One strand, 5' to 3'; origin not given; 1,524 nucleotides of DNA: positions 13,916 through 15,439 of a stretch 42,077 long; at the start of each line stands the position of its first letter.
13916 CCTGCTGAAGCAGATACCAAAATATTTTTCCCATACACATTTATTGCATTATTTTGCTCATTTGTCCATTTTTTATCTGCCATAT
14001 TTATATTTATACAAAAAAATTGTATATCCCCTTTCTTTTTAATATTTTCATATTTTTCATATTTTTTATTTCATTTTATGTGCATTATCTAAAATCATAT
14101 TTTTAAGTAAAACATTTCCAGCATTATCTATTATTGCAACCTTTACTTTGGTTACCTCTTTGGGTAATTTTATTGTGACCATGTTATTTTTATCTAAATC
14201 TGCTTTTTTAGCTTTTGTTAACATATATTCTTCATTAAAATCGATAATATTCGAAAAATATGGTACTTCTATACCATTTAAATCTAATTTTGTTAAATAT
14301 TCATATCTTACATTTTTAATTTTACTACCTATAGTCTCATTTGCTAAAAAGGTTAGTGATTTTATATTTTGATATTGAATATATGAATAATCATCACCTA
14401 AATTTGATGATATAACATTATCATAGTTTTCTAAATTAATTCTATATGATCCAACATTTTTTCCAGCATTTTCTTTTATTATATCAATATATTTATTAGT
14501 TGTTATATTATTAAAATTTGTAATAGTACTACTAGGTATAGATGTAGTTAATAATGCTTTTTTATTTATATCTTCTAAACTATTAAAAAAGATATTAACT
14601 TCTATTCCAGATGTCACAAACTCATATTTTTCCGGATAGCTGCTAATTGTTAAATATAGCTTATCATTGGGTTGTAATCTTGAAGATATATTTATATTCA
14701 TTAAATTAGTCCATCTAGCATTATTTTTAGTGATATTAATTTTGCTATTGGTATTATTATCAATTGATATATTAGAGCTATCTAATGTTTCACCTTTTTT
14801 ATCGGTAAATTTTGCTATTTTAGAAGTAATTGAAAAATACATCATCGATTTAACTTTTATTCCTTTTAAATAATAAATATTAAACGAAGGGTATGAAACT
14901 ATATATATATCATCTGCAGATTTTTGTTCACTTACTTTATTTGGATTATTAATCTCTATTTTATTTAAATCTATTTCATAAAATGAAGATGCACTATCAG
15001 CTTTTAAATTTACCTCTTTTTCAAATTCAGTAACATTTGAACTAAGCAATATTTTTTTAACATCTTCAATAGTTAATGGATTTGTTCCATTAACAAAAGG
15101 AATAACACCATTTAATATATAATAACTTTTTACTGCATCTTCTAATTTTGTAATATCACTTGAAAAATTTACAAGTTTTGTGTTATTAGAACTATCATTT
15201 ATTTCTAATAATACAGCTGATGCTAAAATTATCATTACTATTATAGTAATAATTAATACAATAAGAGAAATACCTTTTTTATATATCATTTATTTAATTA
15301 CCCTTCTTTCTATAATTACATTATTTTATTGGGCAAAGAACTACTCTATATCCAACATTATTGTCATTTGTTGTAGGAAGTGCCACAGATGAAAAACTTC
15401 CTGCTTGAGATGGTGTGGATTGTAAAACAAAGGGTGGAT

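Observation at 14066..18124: Two-gene operon of pilin-like modular proteins wedged between tsaE and addA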

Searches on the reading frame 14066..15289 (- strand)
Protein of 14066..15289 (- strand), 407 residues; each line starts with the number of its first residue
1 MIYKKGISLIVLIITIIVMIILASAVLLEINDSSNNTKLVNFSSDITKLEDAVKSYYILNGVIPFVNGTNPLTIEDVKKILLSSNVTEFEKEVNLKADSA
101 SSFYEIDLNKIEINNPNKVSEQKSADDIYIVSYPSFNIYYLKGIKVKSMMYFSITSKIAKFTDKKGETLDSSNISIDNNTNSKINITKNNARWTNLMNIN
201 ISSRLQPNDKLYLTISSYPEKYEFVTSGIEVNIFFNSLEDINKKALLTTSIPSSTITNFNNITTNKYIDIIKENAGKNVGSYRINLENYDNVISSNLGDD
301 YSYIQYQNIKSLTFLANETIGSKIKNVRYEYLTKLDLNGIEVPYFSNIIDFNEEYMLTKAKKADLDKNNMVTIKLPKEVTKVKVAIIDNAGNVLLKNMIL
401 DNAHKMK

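Call 3: search_protein_families(library=pfam, proteins=[window:14066-15289:-], max_evalue=1)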
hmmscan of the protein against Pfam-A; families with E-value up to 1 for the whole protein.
window:14066-15289:- (407 aa): 2 families
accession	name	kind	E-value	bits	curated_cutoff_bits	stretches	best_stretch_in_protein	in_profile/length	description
PF13860.13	FlgD_ig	-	0.17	12.3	27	0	366-394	7-37/79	FlgD Ig-like domain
PF05020.20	zf-NPL4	-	0.39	11.2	25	0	129-208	36-111/145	NPL4 family, putative zinc binding region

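Call 4: search_protein_families(library=ncbifam, proteins=[window:14066-15289:-], max_evalue=1)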
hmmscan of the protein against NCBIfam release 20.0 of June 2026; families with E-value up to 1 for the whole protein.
window:14066-15289:- (407 aa): 1 family
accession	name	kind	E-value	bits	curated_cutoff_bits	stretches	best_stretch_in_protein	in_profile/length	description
TIGR01710.1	typeII_sec_gspG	equivalog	0.02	14.9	88.85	1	5-64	1-60/134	type II secretion system major pseudopilin GspG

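Call 42: predict_structure(alignment_id=A2)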
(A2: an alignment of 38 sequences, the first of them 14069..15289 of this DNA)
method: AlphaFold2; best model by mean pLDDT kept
length: 407 residues; sequences in the alignment: 38
mean_pLDDT: 84.6   pTM: 0.56
mean pLDDT of the five models: 84.6, 83.5, 81.5, 81.3, 81.1
residues with pLDDT >= 90: 233; 70-90: 114; 50-70: 36; < 50: 24
segments of 3 or more residues with pLDDT < 50: 116-123, 163-174, 404-407
pLDDT, mean of each block of 10 residues (from residue 1): 64 90 73 77 87 86 90 93 92 88 92 54 65 93 89 79 39 49 80 90 92 95 92 93 95 95 94 94 93 75 86 86 92 95 94 92 95 95 94 92 50
secondary structure, 60 per line:
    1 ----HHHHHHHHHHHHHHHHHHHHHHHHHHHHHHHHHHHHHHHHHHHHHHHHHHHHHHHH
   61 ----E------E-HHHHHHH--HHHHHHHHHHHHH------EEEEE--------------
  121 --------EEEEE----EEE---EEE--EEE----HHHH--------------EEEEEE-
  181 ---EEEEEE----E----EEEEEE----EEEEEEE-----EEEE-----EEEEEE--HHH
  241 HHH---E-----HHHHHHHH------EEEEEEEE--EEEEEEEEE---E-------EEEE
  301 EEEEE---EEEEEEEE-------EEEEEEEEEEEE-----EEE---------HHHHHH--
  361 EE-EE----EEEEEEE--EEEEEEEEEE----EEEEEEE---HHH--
elements in order: H5-60 H74-80 H83-95 E102-106 E129-133 E138-140 E144-146 E149-151 H156-159 E174-179 E184-189 E199-204 E209-215 E221-224 E230-235 H238-243 H253-260 E267-274 E277-285 E297-305 E309-316 E324-335 E341-343 H353-358 E370-376 E379-388 E393-399

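Call 47: fold_search(model_id=the predicted structure, library=pdb)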
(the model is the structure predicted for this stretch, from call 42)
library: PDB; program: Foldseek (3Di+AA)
matches with E <= 10: 1421; with E <= 0.001: 16
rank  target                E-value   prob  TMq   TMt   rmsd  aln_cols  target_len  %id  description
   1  3s9d_D                1.7e-04  0.99  0.16  0.29  11.4       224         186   12  binary complex between IFNa2 and IFNAR2 (released 2011-08-31)
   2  1lil_A                1.7e-04  0.97  0.15  0.25  14.3       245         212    7  BENCE JONES PROTEIN CLE, A LAMBDA III IMMUNOGLOBULIN LIGHT-CHAIN DIMER (released 1997-05-15)
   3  1fg9_D                2.5e-04  1.00  0.19  0.34  11.3       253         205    8  3:1 COMPLEX OF INTERFERON-GAMMA RECEPTOR WITH INTERFERON-GAMMA DIMER (released 2000-08-11)
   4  9kur_L                2.5e-04  0.95  0.16  0.24  11.3       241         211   10  Crystal structure of mAb nCoV400Fab with SARS-CoV-2 N-CTD Complex (released 2025-10-15)
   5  3s9d_B                2.6e-04  0.99  0.17  0.32  11.2       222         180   13  binary complex between IFNa2 and IFNAR2 (released 2011-08-31)
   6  3bpn_C                2.7e-04  0.97  0.19  0.23  14.5       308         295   10  Crystal structure of the IL4-IL4R-IL13Ra ternary complex (released 2008-02-05)
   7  4aio                  2.9e-04  0.97  0.15  0.08  13.9       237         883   13  Crystal structure of the starch debranching enzyme barley limit dextrinase (released 2012-08-15)
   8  3se3_C                4.3e-04  0.97  0.16  0.29  11.5       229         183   13  human IFNa2-IFNAR ternary complex (released 2011-08-31)
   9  6dg5_B                4.8e-04  0.99  0.21  0.34   9.5       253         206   10  Structure of a de novo designed Interleukin-2/Interleukin-15 mimetic complex with IL-2Rb and IL-2Rg (released 2019-01-16)
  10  3bpo_C                6.6e-04  0.97  0.18  0.23  11.5       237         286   10  Crystal structure of the IL13-IL4R-IL13Ra ternary complex (released 2008-02-05)
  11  1qg3_B                7.0e-04  1.00  0.26  0.45   6.7       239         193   12  CRYSTAL STRUCTURE OF A TANDEM PAIR OF FIBRONECTIN TYPE III DOMAINS FROM THE CYTOPLASMIC TAIL OF INTEGRIN ALPHA6 BETA4 (released 1999-08-20)
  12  8e1p_I                7.0e-04  0.93  0.13  0.24  13.3       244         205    9  Crystal structure of BG505 SOSIP.v4.1-GT1.2 trimer in complex with gl-PGV20 and PGT124 Fabs (released 2023-06-21)
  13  6mof_B                7.4e-04  0.98  0.20  0.30  11.3       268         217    8  Monomeric DARPin G2 complex with EpoR (released 2019-06-05)
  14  7c7u_B                7.8e-04  0.54  0.12  0.09  20.4       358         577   10  Biofilm associated protein - BSP domain (released 2021-05-12)
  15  2yn5_A                8.3e-04  1.00  0.26  0.34   8.5       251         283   13  Structural insight into the giant calcium-binding adhesin SiiE: implications for the adhesion of Salmonella enterica t (released 2013-04-03)
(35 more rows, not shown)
